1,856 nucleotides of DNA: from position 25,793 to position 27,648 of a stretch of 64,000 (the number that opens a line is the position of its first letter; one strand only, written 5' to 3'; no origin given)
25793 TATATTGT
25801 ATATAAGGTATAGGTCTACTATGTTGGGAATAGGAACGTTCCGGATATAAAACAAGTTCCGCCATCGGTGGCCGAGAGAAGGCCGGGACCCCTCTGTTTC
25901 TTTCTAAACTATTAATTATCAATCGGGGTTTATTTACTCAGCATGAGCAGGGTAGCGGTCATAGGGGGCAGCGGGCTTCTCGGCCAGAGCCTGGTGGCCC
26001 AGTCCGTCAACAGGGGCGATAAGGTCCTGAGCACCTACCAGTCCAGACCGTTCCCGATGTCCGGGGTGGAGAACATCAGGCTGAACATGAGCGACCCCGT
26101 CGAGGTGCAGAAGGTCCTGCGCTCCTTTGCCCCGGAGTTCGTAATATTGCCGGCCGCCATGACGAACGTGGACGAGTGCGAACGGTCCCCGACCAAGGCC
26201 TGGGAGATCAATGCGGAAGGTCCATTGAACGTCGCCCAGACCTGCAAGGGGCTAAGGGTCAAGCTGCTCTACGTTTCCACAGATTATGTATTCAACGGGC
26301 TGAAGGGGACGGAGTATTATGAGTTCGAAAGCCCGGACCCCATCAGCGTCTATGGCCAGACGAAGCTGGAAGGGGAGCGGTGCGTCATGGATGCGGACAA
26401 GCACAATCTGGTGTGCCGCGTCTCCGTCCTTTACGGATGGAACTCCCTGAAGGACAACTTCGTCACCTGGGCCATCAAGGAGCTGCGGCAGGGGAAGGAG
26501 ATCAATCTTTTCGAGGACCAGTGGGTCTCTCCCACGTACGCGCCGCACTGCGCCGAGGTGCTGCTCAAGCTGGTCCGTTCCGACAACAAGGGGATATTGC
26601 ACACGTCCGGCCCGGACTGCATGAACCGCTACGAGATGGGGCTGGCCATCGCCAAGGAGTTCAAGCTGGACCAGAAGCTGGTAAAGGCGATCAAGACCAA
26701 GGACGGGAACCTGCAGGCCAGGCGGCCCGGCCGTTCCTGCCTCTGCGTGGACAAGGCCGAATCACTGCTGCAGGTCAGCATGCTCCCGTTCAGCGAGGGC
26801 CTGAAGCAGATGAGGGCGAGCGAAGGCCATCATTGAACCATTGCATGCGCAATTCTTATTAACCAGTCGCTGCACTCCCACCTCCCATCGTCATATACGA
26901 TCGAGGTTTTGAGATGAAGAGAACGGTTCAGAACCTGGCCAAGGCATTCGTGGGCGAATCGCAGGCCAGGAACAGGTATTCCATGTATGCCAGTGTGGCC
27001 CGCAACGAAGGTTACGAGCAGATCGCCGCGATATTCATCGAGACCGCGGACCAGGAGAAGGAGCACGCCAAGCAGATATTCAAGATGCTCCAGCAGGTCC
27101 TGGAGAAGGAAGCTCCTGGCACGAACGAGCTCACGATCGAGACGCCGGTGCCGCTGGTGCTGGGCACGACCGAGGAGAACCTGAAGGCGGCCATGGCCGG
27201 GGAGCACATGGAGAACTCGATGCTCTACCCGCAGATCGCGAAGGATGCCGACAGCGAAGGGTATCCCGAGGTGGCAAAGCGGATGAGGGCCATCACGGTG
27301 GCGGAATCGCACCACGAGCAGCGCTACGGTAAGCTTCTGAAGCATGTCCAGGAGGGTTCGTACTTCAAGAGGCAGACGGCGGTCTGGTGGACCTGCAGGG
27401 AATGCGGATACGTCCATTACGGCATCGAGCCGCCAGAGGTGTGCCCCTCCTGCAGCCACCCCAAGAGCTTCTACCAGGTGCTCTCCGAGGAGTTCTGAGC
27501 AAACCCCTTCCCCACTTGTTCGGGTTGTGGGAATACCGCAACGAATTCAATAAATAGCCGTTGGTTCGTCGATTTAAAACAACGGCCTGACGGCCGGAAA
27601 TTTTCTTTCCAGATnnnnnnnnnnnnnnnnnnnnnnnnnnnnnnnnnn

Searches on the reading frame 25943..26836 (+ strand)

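Call 73: search_protein_families(library=pfam, proteins=[window:25943-26836:+], max_evalue=0.00001)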
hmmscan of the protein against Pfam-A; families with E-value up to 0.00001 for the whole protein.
window:25943-26836:+ (297 aa): 6 families
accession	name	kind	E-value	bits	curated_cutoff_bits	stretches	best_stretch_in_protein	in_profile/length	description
PF04321.23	RmlD_sub_bind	-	4.3e-68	229.9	27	1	3-290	2-281/287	RmlD substrate binding domain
PF01370.27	Epimerase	-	4.4e-24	85.7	20.9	1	4-213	1-227/240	NAD dependent epimerase/dehydratase family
PF16363.11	GDP_Man_Dehyd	-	2e-10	41.1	27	1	7-169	3-186/332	GDP-mannose 4,6 dehydratase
PF02719.21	Polysacc_synt_2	-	1.1e-08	35.1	20.2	1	48-155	62-156/293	Polysaccharide biosynthesis protein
PF01073.25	3Beta_HSD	-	9.3e-07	28.6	22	1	5-156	1-165/280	3-beta hydroxysteroid dehydrogenase/isomerase family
PF07993.18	NAD_binding_4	-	2.5e-06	27.3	20.1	0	67-165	92-209/258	Male sterility protein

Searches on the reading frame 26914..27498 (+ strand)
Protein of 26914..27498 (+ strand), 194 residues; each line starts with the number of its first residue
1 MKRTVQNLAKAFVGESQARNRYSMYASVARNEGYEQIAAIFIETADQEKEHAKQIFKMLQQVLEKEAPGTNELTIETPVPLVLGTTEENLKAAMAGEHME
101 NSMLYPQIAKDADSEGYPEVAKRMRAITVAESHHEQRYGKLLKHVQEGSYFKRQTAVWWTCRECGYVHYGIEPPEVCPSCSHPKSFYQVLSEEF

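Call 73: search_protein_families(library=pfam, proteins=[window:26914-27498:+], max_evalue=0.00001)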
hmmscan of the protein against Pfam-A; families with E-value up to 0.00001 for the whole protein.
window:26914-27498:+ (194 aa): 3 families
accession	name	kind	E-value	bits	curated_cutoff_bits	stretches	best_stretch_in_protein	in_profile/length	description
PF02915.23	Rubrerythrin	-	6e-32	111.3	22.8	1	7-142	2-137/137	Rubrerythrin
PF21349.2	RUBY_RBDX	-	3.7e-11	42.7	26.5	1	159-187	1-29/30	Rubrerythrin, rubredoxin-like domain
PF00210.30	Ferritin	-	1.4e-08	35.2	24.5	1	7-145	3-139/142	Ferritin-like domain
